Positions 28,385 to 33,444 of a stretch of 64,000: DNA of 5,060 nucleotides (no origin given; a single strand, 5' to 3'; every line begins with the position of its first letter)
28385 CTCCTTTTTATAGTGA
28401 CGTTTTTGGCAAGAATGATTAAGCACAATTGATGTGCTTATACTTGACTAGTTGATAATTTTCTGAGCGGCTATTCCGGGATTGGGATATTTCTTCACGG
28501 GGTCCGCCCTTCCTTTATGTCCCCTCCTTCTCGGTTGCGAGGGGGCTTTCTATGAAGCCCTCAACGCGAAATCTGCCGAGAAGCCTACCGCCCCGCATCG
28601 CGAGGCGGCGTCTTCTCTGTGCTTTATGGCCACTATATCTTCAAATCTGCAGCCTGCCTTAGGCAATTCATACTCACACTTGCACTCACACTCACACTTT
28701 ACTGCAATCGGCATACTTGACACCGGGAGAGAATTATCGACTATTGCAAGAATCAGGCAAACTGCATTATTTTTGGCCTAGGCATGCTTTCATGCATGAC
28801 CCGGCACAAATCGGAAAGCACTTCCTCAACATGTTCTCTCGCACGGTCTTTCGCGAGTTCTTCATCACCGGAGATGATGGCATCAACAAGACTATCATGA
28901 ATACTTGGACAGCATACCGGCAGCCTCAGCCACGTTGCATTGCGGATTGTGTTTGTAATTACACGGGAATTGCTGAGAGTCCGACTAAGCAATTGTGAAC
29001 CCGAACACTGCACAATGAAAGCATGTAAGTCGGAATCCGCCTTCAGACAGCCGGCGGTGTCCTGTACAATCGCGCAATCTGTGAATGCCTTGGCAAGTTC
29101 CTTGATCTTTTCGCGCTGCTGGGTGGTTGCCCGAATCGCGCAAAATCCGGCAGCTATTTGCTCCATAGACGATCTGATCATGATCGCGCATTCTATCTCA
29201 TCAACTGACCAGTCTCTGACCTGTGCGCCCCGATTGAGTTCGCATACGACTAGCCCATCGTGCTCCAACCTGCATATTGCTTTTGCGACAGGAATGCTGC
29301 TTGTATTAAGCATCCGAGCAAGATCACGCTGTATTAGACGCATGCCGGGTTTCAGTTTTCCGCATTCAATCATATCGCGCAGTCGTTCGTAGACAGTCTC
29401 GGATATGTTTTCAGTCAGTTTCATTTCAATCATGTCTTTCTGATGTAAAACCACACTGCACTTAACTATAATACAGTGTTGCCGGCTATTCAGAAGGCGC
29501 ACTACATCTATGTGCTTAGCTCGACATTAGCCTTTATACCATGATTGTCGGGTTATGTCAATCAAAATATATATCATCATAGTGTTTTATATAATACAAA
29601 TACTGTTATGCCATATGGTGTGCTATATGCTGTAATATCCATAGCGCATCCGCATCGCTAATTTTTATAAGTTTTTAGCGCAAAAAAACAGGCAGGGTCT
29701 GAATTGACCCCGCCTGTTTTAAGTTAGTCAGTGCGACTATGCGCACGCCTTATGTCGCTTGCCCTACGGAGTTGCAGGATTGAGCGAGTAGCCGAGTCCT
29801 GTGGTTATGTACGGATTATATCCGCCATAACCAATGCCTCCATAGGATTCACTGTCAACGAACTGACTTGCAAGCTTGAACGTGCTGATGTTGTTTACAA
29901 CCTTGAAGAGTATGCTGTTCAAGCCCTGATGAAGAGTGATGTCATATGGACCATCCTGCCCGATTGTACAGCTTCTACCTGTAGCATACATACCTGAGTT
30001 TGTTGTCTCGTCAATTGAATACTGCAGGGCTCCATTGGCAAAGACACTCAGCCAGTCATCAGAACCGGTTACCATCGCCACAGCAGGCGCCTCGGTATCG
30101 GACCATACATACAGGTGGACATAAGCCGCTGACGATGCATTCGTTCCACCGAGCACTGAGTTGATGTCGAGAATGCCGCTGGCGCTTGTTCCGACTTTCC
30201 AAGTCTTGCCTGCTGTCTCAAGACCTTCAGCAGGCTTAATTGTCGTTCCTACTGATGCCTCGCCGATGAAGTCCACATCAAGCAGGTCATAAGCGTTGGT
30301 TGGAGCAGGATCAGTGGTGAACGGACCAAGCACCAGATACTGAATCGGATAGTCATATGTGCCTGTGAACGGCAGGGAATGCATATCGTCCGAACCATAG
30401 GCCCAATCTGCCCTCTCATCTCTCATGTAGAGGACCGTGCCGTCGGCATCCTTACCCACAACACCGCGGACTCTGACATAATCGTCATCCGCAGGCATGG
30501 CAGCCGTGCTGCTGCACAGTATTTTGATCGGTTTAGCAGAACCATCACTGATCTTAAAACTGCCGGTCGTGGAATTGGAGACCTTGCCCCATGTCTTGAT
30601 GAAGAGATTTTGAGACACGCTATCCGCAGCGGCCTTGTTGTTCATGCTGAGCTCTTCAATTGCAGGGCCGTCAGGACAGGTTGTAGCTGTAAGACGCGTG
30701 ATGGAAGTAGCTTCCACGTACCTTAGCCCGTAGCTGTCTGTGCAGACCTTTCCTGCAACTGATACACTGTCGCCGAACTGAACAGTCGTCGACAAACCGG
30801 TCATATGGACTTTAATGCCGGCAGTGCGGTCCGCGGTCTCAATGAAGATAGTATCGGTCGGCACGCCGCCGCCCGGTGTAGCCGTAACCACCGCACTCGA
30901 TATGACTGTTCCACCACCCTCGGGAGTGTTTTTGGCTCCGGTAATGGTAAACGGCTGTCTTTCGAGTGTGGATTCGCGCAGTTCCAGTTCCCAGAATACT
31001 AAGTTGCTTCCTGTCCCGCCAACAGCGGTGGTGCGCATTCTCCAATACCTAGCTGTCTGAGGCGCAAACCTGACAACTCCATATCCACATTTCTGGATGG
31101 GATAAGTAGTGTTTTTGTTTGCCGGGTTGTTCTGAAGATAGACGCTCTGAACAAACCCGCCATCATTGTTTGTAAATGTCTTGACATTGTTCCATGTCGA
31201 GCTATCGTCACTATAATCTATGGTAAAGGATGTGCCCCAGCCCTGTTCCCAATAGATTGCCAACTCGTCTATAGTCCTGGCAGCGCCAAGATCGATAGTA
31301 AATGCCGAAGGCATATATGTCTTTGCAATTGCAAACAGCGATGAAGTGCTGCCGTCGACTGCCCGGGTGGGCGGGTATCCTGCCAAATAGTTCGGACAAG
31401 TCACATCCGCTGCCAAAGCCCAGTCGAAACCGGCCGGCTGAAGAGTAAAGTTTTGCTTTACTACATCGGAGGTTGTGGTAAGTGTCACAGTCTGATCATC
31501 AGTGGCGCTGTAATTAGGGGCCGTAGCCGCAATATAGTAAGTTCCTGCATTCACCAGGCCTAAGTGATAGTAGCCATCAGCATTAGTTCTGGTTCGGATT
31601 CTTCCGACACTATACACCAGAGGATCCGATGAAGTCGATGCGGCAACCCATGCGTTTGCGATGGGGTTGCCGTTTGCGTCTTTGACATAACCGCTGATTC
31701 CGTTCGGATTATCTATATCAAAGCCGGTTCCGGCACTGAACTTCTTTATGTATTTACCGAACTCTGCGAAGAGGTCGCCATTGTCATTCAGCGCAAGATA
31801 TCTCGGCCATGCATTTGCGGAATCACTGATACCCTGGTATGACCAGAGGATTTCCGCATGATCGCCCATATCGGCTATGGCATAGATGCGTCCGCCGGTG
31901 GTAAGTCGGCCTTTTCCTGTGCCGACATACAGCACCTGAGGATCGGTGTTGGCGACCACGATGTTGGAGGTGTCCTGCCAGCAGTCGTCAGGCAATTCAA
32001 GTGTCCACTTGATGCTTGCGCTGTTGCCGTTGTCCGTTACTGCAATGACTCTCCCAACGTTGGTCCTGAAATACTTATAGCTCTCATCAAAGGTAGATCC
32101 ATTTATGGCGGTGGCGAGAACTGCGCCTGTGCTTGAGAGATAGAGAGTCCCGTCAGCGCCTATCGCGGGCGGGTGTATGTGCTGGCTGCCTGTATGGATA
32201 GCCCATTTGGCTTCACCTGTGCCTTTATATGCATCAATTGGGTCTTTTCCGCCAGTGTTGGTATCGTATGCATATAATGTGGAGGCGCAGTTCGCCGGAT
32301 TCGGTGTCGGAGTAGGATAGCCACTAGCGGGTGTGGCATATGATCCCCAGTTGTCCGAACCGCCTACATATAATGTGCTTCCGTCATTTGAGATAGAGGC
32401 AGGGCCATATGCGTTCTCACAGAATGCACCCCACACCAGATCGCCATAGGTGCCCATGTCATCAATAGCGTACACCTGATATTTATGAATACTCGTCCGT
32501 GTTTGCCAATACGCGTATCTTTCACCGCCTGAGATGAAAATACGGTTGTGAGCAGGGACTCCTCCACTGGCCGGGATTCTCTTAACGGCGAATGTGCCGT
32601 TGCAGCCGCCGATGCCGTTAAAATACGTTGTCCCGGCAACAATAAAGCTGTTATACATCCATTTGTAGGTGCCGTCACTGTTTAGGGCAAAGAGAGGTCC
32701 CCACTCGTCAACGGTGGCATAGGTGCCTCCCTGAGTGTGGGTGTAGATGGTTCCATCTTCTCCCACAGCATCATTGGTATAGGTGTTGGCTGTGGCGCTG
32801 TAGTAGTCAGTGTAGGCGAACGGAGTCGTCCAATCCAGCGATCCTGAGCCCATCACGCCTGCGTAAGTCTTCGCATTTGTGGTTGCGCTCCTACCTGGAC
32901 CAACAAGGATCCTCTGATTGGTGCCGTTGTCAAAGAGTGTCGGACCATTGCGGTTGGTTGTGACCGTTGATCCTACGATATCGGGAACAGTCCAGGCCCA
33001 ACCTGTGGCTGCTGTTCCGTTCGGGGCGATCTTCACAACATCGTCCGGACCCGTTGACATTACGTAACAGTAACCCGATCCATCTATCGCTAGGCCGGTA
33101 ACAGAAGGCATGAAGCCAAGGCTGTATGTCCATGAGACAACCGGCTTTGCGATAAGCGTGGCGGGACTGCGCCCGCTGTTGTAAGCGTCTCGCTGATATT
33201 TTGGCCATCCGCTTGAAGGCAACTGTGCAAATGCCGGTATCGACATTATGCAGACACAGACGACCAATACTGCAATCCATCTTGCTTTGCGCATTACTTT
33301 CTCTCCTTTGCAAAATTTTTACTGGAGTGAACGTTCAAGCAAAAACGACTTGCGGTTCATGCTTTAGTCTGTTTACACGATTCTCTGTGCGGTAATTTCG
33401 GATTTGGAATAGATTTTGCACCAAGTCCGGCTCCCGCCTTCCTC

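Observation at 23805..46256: Tandem array of five paralogous 1166-1210-aa secreted multidomain proteins, each with a private structured leader and terminator, two with cognate GntR regulators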

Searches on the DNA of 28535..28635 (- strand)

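Call 62: build_rna_model(alignment_id=A9)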
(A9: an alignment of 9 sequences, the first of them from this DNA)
Model R1 built from alignment A9 (9 sequences, 113 columns); structure: RNAalifold consensus.
model positions 96; base pairs 24; branch points 1; effective number of sequences 2.76; information 0.595 bits per position. Calibrated on 0.2 Mb of random sequence (short: E-values are rough).
structure used (alignment columns):
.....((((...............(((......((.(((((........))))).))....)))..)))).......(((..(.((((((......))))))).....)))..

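Call 63: search_with_rna_model(model_id=R1, sources=[window, L001, L002, L003, L004, L005, L006, L007, L010, L011], max_evalue=1, make_alignment=true)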
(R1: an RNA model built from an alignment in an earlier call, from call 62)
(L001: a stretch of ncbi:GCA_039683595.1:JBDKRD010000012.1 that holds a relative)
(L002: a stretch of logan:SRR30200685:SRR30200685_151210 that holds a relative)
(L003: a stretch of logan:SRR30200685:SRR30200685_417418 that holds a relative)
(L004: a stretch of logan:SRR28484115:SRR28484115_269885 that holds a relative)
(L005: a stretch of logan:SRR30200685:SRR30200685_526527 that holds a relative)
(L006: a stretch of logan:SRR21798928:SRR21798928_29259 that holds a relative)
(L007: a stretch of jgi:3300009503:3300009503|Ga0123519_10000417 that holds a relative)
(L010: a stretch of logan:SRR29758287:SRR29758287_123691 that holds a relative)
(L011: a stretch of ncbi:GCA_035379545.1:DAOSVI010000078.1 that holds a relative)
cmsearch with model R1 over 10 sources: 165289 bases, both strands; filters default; matches with E-value up to 1: 15.
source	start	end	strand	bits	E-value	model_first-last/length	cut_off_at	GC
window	37915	38012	-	89.4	2.3e-19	1-96/96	no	0.53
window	33464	33559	-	89.1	2.7e-19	1-96/96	no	0.55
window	42269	42363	-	87.1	8.3e-19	1-96/96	no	0.54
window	28535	28635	-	85.8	1.7e-18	1-96/96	no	0.59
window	46407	46507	-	73.1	2e-15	1-96/96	no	0.58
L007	7756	7862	+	72.2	3.4e-15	1-96/96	no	0.57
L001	9762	9861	+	68.7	2.4e-14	1-96/96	no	0.56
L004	7715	7819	+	60.8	2e-12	1-96/96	no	0.67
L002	2863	2951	+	49.1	1.3e-09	1-96/96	no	0.42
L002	7174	7277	+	34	6.2e-06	1-96/96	no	0.4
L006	12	94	+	21.5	0.0065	1-96/96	no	0.55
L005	1766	1857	+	20.5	0.011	1-96/96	no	0.53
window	42311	42350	+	19.4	0.02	17-54/96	no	0.62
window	38140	38216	-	16.8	0.091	1-96/96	no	0.6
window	37954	37995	+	14.7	0.29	13-54/96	no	0.6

Alignment A10: 15 matches aligned to the model, 155 columns, each read 5' to 3' on its own strand. Consensus structure (alignment columns), stored with it:
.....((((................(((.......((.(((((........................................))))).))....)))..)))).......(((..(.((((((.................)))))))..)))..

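Call 64: search_with_rna_model(model_id=R1, sources=[window, L001, L002, L003, L004, L005, L006, L007, L010, L011], max_evalue=0.015, make_alignment=true, show_alignments=0)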
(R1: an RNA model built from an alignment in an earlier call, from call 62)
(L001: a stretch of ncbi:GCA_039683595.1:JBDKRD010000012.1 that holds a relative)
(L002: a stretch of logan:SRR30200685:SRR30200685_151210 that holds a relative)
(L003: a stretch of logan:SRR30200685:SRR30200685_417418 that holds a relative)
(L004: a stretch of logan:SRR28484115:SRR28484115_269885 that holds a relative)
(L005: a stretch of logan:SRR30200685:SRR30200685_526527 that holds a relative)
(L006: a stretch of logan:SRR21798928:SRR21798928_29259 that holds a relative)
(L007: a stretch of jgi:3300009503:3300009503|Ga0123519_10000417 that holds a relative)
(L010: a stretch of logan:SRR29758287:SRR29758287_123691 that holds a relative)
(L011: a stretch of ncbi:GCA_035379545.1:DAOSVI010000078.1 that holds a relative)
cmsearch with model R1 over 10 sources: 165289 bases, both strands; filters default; matches with E-value up to 0.015: 12.
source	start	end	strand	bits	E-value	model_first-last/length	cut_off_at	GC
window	37915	38012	-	89.4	2.3e-19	1-96/96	no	0.53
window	33464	33559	-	89.1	2.7e-19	1-96/96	no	0.55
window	42269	42363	-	87.1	8.3e-19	1-96/96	no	0.54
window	28535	28635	-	85.8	1.7e-18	1-96/96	no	0.59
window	46407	46507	-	73.1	2e-15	1-96/96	no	0.58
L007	7756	7862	+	72.2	3.4e-15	1-96/96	no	0.57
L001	9762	9861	+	68.7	2.4e-14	1-96/96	no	0.56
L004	7715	7819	+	60.8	2e-12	1-96/96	no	0.67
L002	2863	2951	+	49.1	1.3e-09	1-96/96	no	0.42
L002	7174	7277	+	34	6.2e-06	1-96/96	no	0.4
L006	12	94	+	21.5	0.0065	1-96/96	no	0.55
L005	1766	1857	+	20.5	0.011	1-96/96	no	0.53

Alignment A11: 12 matches aligned to the model, 149 columns, each read 5' to 3' on its own strand. Consensus structure (alignment columns), stored with it:
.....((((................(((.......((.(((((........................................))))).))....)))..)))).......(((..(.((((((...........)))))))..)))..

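Call 85: search_with_rna_model(model_id=R1, sources=[L012, L013, L008, L009], max_evalue=1)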
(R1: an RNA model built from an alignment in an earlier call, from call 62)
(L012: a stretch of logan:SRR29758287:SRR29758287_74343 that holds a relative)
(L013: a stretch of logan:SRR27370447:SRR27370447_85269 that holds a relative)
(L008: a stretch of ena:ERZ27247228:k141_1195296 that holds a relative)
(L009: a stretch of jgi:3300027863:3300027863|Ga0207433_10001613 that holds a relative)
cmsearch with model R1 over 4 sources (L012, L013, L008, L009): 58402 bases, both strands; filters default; matches with E-value up to 1: 3.
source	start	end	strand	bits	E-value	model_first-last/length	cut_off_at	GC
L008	7756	7862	+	72.2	1.2e-15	1-96/96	no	0.57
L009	5260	5366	+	72.2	1.2e-15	1-96/96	no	0.57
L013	4073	4133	-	14.7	0.1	1-96/96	no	0.59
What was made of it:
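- The leader is absent upstream of more distant family members (L010, L012, L013; calls 64, 85).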

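Call 103: search_with_rna_model(model_id=R1, sources=[L014, L015, L016, L017], max_evalue=1, show_alignments=2)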
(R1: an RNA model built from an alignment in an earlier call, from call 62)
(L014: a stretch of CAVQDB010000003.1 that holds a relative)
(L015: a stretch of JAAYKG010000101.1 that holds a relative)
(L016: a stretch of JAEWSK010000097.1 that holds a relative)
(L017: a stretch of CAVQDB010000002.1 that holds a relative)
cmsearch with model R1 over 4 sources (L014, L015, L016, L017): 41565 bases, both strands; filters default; matches with E-value up to 1: 3.
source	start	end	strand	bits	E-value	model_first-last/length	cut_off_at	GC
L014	4754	4855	+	49.1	3.4e-10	1-96/96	no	0.7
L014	503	610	-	11.8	0.35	1-96/96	no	0.66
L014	4780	4811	-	11.4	0.46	20-51/96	no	0.75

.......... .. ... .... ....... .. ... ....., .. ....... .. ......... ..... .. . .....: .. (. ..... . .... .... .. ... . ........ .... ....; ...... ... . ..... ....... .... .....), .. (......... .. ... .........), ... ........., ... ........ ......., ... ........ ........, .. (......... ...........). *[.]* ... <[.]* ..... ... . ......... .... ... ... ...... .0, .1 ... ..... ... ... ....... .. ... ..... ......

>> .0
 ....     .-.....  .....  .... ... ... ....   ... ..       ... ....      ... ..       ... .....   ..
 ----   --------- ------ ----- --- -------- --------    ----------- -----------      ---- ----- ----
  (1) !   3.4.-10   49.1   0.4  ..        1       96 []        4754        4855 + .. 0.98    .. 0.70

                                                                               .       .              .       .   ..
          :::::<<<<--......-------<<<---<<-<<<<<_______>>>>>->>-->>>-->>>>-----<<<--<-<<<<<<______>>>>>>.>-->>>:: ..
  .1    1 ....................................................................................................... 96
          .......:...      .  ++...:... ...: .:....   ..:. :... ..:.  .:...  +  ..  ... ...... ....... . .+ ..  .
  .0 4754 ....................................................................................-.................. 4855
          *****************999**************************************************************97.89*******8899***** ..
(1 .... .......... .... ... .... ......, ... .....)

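Call 110: search_with_rna_model(model_id=R1, sources=[L020, L021, L022, L023, L024, L025, L026, L027, L028, L029, L030, L031, L032, L033, L034, L035, L036, L037, L038, L039, L040, L041, L042, L043], max_evalue=0.1)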
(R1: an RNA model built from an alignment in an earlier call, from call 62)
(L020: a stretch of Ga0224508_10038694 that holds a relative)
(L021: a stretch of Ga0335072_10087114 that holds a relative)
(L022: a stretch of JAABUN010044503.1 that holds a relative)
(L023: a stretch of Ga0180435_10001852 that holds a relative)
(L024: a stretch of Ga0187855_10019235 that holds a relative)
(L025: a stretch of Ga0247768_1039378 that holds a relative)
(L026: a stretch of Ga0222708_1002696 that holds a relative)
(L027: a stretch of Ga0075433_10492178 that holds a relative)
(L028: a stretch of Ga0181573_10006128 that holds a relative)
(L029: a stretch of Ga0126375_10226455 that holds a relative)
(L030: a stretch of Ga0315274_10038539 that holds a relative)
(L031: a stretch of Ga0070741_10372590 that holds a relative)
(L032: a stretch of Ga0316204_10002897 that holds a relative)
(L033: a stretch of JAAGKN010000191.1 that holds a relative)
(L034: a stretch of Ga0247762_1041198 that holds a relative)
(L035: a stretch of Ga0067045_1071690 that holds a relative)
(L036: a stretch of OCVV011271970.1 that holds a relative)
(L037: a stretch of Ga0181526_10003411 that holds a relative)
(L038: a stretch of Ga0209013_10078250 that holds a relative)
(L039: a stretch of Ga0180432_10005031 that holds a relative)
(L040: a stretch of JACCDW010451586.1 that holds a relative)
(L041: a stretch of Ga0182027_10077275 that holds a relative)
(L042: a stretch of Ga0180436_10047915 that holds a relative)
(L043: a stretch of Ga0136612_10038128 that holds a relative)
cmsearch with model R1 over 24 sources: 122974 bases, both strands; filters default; matches with E-value up to 0.1: 1.
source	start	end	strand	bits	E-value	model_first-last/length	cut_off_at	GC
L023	11674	11767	-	16.8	0.066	1-96/96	no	0.61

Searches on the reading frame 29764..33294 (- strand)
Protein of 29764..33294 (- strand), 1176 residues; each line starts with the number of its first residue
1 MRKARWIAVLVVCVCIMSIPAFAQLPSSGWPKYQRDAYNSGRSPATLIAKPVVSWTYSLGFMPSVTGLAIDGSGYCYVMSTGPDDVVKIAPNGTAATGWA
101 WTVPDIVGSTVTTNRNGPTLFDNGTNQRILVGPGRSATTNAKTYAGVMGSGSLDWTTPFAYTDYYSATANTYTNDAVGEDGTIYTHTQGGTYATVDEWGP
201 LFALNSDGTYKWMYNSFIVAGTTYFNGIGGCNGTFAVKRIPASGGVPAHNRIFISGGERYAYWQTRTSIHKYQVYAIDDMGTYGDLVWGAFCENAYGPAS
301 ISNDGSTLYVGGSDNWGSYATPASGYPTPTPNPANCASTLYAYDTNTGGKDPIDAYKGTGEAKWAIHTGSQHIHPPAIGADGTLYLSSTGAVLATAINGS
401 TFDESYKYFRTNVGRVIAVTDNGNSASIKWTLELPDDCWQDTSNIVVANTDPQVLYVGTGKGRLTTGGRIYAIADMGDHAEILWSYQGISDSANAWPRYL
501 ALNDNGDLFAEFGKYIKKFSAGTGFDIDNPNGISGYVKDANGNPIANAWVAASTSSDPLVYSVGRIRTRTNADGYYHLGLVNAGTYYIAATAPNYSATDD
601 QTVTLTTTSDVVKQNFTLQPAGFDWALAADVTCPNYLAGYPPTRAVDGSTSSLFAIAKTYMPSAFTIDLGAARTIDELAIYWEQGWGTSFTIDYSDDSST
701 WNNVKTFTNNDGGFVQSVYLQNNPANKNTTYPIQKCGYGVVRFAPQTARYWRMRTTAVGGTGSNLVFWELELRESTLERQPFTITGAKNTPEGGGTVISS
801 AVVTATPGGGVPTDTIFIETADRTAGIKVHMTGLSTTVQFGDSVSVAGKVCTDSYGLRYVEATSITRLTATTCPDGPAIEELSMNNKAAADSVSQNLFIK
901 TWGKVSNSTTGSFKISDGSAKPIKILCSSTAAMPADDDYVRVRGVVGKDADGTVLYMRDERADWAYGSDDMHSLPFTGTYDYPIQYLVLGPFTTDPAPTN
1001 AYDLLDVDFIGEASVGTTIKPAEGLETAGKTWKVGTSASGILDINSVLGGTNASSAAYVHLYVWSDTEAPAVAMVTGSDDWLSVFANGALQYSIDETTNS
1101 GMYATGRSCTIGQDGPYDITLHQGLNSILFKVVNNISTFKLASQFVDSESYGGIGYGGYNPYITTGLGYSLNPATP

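Call 3: search_protein_families(library=pfam, proteins=[window:29764-33294:-], max_evalue=0.01)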
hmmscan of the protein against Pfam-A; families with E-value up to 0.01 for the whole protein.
window:29764-33294:- (1176 aa): 6 families
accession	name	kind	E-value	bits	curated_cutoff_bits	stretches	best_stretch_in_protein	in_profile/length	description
PF13620.12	CarboxypepD_reg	-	2e-13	50.9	32.3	1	533-619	2-82/82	Carboxypeptidase regulatory-like domain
PF22633.2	F5_F8_type_C_2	-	1.4e-12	48.5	27.8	1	644-720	1-81/91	NedA-like, galactose-binding domain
PF00754.31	F5_F8_type_C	-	2e-12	47.8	28.2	1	637-721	9-83/127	F5/8 type C domain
PF02369.22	Big_1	-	2.4e-05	24.8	34.9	1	532-604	20-91/93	Bacterial Ig-like domain (group 1)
PF13715.12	CarbopepD_reg_2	-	0.001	19.5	32.2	1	533-619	1-77/88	CarboxypepD_reg-like domain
PF17210.9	SdrD_B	-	0.0033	18.1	29.7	1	537-617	16-93/112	SdrD B-like domain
